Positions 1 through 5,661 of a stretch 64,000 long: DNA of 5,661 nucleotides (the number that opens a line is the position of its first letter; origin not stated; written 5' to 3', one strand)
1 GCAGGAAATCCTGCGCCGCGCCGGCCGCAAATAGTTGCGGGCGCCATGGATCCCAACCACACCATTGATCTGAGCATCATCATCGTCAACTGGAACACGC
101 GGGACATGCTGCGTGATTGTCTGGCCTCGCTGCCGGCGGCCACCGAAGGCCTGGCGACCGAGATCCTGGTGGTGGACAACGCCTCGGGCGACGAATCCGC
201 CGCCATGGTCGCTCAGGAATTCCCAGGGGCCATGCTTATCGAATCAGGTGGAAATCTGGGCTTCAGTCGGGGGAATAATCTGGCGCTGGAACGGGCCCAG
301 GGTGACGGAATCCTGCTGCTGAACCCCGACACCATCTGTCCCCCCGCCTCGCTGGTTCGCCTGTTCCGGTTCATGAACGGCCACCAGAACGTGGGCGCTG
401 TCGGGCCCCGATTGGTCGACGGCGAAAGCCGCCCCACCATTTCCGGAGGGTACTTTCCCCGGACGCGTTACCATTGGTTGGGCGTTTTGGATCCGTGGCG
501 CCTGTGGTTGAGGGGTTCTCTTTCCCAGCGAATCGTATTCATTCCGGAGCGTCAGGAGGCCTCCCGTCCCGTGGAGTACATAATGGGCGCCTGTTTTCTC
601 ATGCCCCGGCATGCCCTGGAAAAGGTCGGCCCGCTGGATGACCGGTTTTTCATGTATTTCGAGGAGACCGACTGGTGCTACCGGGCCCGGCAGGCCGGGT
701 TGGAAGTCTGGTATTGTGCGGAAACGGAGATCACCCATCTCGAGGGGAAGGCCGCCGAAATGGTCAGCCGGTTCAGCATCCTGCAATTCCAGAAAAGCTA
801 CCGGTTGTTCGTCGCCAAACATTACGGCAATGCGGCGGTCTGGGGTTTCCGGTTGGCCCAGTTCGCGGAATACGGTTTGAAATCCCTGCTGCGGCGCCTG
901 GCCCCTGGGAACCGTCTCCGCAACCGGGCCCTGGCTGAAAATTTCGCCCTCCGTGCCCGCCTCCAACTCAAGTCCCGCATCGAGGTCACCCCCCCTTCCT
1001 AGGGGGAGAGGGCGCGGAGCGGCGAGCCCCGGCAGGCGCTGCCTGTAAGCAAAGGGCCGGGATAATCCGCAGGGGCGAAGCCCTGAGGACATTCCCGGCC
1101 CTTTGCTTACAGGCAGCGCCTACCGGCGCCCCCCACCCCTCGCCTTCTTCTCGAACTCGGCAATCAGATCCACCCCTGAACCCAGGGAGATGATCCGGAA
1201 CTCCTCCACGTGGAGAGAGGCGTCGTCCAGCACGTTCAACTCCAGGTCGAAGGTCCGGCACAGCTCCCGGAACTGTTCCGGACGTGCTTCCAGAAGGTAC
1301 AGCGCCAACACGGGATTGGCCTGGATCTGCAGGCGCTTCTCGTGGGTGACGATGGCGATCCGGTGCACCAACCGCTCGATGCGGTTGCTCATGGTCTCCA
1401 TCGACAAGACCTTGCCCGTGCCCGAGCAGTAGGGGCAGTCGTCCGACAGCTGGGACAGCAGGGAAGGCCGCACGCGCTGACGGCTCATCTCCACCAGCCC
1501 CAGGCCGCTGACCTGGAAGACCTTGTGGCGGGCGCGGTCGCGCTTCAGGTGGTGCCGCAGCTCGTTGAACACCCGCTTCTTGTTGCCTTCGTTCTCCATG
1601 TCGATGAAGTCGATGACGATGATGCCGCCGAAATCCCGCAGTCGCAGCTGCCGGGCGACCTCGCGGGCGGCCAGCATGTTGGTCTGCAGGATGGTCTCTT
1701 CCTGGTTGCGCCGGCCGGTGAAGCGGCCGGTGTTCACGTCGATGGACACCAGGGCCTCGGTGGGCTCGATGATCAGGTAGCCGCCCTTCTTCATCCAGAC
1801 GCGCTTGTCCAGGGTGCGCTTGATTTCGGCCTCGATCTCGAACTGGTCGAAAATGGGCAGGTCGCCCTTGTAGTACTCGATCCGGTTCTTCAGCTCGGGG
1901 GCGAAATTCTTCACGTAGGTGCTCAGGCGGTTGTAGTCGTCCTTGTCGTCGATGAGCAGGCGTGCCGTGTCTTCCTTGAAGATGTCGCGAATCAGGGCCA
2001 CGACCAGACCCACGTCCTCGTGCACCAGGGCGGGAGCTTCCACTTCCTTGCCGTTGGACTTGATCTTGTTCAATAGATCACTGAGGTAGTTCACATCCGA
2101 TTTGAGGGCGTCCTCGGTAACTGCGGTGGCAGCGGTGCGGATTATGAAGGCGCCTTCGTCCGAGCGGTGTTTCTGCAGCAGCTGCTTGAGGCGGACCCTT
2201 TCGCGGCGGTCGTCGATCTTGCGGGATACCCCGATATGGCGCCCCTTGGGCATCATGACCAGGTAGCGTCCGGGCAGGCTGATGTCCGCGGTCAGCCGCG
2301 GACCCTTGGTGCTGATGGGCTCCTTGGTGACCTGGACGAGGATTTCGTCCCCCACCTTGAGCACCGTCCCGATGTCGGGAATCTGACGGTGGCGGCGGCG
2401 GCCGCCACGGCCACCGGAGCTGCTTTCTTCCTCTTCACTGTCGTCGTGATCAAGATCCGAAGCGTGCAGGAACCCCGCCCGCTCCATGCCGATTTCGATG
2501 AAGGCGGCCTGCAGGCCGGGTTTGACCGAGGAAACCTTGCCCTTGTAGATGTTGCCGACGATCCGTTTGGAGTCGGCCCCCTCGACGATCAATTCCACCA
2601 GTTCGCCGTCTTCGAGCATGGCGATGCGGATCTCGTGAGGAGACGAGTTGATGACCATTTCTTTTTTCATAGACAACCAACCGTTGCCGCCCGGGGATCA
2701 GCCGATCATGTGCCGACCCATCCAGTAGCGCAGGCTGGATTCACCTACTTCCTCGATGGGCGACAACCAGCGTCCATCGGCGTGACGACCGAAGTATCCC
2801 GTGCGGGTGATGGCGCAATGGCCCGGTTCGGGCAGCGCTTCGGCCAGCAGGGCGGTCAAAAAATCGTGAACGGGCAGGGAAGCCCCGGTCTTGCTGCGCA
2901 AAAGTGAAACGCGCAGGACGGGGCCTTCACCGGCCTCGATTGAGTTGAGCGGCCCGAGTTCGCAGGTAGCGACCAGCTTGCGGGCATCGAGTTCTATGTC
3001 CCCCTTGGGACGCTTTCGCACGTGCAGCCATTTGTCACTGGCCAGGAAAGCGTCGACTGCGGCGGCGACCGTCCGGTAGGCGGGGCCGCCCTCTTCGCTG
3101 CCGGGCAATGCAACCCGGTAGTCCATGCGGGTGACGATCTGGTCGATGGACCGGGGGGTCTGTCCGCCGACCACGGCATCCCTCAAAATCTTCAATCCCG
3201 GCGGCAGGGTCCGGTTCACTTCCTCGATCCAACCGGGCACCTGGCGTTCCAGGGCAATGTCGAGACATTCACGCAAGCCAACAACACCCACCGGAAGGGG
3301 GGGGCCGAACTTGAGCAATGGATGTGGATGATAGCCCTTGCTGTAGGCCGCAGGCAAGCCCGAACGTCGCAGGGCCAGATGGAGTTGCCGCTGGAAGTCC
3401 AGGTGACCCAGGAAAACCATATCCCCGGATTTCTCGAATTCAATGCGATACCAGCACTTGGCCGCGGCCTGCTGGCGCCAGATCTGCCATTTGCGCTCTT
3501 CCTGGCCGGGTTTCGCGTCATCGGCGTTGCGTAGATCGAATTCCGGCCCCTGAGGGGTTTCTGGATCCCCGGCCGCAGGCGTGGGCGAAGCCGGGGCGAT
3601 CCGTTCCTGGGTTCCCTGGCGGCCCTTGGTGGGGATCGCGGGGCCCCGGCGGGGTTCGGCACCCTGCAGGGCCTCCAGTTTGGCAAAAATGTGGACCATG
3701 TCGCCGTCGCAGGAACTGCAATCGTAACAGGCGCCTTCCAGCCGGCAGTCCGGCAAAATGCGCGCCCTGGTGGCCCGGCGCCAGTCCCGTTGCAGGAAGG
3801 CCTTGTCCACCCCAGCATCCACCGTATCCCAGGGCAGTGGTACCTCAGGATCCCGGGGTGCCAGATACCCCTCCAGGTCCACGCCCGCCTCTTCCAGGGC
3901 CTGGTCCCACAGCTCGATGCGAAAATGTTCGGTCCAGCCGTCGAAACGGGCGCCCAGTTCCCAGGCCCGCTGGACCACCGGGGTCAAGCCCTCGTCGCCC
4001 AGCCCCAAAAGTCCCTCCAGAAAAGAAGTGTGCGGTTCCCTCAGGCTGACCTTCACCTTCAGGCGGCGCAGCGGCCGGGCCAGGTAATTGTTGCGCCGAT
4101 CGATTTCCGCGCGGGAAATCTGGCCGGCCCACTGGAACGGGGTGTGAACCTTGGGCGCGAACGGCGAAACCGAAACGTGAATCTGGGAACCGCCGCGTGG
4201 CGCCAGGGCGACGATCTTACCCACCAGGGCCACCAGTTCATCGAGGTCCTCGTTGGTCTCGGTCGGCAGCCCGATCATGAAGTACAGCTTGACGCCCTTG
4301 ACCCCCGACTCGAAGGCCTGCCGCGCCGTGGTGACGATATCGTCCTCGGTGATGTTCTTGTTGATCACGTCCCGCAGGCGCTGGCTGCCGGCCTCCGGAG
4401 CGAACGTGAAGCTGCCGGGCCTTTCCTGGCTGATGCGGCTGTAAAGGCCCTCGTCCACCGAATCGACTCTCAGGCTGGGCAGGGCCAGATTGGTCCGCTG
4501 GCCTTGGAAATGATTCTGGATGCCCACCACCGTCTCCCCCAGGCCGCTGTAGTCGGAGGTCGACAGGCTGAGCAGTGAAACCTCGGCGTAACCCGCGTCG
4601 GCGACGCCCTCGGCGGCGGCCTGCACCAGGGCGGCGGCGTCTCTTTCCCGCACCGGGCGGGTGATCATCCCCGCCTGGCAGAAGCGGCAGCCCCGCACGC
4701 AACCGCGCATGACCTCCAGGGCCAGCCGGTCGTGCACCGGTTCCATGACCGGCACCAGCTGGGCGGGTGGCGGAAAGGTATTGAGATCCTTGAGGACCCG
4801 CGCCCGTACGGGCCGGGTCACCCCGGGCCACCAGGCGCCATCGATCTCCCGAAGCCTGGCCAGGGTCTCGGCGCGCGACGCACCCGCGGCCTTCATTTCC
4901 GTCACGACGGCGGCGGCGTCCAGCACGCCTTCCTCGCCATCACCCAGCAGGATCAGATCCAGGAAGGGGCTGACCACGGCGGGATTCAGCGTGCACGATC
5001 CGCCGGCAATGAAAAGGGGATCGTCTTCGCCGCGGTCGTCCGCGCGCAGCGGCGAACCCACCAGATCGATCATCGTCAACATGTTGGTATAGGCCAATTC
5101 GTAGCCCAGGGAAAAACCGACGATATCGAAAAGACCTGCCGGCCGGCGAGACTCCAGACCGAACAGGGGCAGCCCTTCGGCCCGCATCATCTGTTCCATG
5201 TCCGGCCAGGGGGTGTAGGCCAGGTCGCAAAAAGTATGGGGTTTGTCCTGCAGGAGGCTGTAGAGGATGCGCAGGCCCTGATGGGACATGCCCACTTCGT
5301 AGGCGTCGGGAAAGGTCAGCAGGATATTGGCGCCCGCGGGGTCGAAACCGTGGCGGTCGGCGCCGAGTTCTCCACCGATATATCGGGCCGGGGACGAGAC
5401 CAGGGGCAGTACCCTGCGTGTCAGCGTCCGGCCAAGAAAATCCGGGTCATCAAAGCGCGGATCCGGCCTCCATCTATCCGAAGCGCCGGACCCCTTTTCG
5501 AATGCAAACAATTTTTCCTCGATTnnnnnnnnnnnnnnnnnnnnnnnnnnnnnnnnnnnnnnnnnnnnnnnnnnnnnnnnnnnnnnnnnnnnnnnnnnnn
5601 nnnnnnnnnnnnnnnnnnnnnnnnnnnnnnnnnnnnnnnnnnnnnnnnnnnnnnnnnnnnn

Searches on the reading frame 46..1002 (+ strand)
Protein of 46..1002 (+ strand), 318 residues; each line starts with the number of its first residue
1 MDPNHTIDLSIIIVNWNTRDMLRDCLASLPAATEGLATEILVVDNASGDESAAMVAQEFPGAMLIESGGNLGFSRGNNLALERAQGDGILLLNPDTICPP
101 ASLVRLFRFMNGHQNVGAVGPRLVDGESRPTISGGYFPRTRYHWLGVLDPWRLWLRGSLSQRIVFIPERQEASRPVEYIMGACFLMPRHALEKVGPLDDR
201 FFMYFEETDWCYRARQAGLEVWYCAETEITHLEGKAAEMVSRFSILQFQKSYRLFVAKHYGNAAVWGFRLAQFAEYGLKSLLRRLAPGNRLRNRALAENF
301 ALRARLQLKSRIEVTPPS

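Call 39: search_protein_families(library=pfam, proteins=[window:46-1002:+], max_evalue=0.001)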
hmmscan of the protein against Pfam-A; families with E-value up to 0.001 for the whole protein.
window:46-1002:+ (318 aa): 3 families
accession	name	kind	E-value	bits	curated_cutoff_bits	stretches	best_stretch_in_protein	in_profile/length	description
PF00535.33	Glycos_transf_2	-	3.5e-19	69.8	23.3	1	10-194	1-167/168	Glycosyl transferase family 2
PF13641.12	Glyco_tranf_2_3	-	1.3e-15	58.5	27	1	9-237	3-217/230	Glycosyltransferase like family 2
PF13632.12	Glyco_trans_2_3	-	0.00016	22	27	0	89-261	2-142/198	Glycosyl transferase family group 2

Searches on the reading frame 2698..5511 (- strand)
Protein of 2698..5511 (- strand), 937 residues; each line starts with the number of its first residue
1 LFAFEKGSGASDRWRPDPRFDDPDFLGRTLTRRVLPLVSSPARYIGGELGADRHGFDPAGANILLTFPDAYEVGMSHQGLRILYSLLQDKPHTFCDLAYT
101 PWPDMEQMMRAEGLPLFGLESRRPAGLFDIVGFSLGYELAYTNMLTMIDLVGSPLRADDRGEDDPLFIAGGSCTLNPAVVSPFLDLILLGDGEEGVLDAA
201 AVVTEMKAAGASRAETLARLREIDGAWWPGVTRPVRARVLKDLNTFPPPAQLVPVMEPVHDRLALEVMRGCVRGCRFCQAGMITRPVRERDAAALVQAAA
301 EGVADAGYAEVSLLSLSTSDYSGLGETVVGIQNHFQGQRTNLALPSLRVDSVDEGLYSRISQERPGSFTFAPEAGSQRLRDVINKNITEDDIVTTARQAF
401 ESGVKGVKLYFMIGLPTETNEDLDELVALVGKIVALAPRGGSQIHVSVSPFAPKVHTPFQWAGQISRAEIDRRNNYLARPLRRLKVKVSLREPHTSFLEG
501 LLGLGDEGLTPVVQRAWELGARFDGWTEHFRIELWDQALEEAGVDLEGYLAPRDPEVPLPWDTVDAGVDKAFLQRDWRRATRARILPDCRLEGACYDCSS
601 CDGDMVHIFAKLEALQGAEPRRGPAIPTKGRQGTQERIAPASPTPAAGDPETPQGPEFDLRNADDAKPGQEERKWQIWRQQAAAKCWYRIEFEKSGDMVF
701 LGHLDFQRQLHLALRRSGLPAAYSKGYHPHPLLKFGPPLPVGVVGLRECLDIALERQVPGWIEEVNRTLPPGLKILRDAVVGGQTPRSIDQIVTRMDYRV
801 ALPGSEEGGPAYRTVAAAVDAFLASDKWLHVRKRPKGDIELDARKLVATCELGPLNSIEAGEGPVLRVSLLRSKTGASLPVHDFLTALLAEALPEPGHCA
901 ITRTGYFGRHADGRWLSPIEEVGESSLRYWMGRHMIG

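Call 39: search_protein_families(library=pfam, proteins=[window:2698-5511:-], max_evalue=0.001)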
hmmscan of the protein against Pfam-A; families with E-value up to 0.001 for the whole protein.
window:2698-5511:- (937 aa): 3 families
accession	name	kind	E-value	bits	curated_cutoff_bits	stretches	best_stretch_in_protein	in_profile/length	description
PF19864.5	Radical_SAM_N2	-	1.3e-48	164.8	29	1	79-229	1-151/151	Radical SAM proteins, N-terminal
PF10105.14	DUF2344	-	5.5e-37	127.8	23.8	1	688-852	2-155/176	Uncharacterized protein conserved in bacteria (DUF2344)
PF04055.27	Radical_SAM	-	4e-19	69.8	29.5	1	266-429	2-165/166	Radical SAM superfamily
